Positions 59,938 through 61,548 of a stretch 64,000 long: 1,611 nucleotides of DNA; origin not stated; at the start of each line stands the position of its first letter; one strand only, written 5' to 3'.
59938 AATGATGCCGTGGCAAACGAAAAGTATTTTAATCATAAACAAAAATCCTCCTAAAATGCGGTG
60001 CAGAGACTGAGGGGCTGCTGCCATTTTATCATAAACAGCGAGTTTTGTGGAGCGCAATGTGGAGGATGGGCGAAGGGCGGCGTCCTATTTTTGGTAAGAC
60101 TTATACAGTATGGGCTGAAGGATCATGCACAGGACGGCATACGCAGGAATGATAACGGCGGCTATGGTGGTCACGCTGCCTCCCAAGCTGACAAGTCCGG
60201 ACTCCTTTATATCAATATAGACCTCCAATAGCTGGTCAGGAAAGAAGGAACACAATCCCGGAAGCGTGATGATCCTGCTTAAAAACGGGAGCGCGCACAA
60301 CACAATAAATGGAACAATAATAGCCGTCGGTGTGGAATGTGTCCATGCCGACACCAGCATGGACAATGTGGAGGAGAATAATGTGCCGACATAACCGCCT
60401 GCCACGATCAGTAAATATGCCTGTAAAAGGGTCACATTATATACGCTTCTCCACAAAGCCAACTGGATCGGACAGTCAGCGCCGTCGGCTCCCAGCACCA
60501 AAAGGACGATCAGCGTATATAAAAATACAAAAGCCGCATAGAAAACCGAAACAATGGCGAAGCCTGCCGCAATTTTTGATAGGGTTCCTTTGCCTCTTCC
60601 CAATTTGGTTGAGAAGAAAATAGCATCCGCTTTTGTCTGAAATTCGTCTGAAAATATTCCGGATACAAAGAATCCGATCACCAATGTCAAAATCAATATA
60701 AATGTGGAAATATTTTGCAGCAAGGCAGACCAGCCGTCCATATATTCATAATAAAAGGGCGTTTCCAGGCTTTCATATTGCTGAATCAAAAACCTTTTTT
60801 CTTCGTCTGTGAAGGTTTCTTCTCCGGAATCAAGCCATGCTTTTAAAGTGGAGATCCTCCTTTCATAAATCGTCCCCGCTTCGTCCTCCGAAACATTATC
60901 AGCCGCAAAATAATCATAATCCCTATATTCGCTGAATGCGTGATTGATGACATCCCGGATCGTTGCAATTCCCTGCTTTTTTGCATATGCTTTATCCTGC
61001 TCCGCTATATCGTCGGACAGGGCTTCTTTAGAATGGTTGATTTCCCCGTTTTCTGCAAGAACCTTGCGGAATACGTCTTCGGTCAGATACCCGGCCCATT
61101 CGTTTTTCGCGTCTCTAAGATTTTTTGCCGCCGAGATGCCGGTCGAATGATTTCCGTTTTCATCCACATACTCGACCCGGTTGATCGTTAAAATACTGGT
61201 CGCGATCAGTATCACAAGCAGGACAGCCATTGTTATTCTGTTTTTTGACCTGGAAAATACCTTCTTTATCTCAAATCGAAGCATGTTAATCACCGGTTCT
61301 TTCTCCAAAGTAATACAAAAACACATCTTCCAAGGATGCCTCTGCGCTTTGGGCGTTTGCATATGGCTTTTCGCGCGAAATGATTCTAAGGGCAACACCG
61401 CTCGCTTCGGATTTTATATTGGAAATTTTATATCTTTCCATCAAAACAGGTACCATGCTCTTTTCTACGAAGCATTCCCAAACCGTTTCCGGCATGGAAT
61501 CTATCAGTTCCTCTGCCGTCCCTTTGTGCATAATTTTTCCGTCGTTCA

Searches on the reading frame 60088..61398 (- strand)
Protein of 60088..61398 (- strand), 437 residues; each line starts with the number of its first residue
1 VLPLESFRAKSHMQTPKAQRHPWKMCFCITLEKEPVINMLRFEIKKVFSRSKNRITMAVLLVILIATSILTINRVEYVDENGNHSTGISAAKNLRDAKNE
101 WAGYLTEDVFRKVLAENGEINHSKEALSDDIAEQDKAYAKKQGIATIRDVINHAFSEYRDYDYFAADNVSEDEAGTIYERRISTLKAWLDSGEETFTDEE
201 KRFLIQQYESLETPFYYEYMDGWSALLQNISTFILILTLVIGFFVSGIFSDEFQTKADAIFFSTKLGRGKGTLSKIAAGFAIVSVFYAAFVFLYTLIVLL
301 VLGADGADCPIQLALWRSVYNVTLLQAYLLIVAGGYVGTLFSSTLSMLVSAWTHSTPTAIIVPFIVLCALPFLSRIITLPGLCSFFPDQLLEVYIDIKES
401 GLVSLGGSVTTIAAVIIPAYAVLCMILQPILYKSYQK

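Call 7: search_protein_families(library=pfam, proteins=[window:60088-61398:-], max_evalue=0.001)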
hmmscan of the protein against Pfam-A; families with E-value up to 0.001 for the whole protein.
window:60088-61398:- (437 aa): 0 families

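Call 67: find_encoding_contigs(protein=window:60088-61398:-, flank=10000, max_places=8)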
Protein window:60088-61398:- (437 aa): no gene with exactly this product is on record in the collection.
